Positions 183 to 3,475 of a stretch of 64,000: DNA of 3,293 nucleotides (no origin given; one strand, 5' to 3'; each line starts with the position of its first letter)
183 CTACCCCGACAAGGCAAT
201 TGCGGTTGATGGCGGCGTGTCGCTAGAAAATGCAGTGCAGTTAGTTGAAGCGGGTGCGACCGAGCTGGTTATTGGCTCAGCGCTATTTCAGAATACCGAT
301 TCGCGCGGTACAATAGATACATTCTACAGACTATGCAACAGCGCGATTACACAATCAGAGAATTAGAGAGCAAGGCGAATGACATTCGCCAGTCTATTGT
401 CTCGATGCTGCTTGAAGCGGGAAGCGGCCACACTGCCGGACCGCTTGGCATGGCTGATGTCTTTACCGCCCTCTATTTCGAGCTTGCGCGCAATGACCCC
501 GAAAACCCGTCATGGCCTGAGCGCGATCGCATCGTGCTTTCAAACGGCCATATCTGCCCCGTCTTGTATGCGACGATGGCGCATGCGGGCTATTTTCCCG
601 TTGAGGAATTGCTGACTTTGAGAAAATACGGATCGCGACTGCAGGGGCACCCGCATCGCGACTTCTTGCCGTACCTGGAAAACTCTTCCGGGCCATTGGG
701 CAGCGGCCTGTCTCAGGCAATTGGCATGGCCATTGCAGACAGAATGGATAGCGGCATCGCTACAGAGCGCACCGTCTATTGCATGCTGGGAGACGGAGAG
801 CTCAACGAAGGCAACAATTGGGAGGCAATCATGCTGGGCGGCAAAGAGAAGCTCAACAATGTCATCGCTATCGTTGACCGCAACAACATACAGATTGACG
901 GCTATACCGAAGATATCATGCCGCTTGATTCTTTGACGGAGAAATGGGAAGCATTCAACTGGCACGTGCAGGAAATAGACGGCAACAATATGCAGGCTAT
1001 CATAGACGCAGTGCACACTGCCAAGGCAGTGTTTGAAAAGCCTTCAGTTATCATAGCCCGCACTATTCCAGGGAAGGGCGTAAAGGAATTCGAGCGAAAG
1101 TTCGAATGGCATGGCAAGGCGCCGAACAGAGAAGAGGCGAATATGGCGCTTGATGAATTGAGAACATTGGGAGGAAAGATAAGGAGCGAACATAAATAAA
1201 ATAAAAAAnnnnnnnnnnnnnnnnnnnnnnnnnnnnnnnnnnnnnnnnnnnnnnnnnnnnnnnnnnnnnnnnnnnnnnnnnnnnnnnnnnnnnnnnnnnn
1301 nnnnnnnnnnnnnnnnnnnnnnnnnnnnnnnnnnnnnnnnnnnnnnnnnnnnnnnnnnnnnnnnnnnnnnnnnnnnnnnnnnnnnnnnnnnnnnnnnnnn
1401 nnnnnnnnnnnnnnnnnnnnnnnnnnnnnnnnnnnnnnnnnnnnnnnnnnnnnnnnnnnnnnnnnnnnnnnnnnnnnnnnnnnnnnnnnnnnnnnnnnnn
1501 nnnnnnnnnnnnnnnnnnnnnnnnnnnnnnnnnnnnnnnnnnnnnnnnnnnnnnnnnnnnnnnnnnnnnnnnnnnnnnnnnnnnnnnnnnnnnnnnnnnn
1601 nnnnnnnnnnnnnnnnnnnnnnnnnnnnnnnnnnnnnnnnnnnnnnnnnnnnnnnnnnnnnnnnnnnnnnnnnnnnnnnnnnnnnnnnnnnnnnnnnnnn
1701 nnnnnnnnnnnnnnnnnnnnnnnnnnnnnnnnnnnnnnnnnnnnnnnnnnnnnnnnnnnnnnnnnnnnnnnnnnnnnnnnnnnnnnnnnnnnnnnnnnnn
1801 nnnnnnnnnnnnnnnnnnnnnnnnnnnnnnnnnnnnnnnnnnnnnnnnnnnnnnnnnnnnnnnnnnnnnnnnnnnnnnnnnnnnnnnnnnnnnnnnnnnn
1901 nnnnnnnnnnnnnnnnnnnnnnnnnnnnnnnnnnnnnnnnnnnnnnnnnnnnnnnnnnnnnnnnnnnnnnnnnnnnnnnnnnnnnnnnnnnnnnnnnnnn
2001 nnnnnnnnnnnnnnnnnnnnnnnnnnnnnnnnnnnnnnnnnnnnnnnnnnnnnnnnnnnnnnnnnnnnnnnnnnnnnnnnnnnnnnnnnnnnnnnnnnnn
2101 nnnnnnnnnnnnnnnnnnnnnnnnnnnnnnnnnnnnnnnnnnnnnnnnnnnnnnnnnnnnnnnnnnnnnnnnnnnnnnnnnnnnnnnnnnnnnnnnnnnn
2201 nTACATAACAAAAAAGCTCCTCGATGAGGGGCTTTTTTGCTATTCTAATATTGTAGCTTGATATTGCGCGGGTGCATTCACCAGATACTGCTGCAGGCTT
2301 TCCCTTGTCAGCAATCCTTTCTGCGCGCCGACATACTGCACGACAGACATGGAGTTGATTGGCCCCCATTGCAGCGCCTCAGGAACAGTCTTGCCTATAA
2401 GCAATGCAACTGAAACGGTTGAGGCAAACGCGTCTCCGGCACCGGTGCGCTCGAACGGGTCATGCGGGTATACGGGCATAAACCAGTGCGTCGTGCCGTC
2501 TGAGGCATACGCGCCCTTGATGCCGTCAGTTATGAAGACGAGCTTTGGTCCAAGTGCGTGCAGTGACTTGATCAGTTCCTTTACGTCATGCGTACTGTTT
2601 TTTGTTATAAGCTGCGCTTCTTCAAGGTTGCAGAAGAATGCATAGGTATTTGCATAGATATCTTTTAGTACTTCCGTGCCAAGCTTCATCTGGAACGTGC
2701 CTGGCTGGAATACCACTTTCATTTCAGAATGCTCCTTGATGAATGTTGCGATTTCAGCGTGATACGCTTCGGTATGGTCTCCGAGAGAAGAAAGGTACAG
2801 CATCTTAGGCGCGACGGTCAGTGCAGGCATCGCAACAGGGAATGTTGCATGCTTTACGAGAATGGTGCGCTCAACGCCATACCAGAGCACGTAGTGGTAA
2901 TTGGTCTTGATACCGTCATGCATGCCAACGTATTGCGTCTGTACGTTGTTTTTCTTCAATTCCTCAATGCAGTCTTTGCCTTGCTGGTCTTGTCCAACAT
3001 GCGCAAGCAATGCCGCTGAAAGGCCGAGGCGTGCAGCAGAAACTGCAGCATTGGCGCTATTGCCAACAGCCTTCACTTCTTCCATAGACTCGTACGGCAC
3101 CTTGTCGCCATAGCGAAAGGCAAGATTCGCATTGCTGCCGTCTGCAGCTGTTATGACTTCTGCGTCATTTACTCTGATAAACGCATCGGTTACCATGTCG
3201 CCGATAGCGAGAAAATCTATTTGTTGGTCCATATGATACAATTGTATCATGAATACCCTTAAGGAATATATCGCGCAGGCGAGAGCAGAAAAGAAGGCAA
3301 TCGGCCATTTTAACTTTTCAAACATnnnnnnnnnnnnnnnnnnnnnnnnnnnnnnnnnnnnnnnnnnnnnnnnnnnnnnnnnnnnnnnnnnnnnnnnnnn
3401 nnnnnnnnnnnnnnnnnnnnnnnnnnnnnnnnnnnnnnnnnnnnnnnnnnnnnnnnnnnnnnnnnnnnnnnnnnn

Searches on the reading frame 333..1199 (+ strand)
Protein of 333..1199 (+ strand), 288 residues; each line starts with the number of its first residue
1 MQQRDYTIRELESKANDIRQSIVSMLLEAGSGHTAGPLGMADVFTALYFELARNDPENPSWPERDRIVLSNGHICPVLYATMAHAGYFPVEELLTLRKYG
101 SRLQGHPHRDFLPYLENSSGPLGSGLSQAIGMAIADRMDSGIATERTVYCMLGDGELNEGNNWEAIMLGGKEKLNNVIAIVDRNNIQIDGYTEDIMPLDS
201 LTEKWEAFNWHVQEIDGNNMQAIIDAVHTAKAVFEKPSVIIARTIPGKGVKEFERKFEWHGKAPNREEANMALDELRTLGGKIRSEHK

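Call 31: search_protein_families(library=pfam, proteins=[window:333-1199:+], max_evalue=0.001)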
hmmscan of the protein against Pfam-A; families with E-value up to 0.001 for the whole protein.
window:333-1199:+ (288 aa): 4 families
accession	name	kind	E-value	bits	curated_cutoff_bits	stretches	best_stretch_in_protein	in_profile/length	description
PF00456.26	Transketolase_N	-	6.7e-62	209.8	22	1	15-269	6-268/334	Transketolase, thiamine diphosphate binding domain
PF13292.11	DXP_synthase_N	-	4e-12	46.4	21.2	1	7-188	14-175/274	1-deoxy-D-xylulose-5-phosphate synthase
PF00676.26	E1_dh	-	8.1e-06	25.4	22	1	118-233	99-210/300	Dehydrogenase E1 component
PF02775.26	TPP_enzyme_C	-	0.00041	20.6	21.9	1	110-184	20-82/151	Thiamine pyrophosphate enzyme, C-terminal TPP binding domain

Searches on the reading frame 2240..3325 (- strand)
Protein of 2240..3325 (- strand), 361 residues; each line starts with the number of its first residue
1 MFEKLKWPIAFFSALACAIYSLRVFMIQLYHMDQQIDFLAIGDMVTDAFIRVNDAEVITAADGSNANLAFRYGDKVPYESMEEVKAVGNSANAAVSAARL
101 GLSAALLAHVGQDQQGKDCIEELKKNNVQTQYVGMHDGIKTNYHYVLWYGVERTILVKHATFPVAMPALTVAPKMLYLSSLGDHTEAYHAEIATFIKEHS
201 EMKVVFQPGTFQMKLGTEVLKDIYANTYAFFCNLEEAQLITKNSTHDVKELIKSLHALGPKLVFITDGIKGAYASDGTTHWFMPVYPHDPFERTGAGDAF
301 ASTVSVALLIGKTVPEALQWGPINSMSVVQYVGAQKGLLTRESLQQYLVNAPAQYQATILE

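Call 31: search_protein_families(library=pfam, proteins=[window:2240-3325:-], max_evalue=0.001)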
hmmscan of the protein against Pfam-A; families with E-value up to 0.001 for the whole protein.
window:2240-3325:- (361 aa): 2 families
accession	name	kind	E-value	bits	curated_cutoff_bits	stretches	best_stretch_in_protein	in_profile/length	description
PF00294.29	PfkB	-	9.5e-35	120.8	25.8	1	74-338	24-299/302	pfkB family carbohydrate kinase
PF08543.17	Phos_pyr_kin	-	0.00021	21.2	27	1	229-320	122-223/246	Phosphomethylpyrimidine kinase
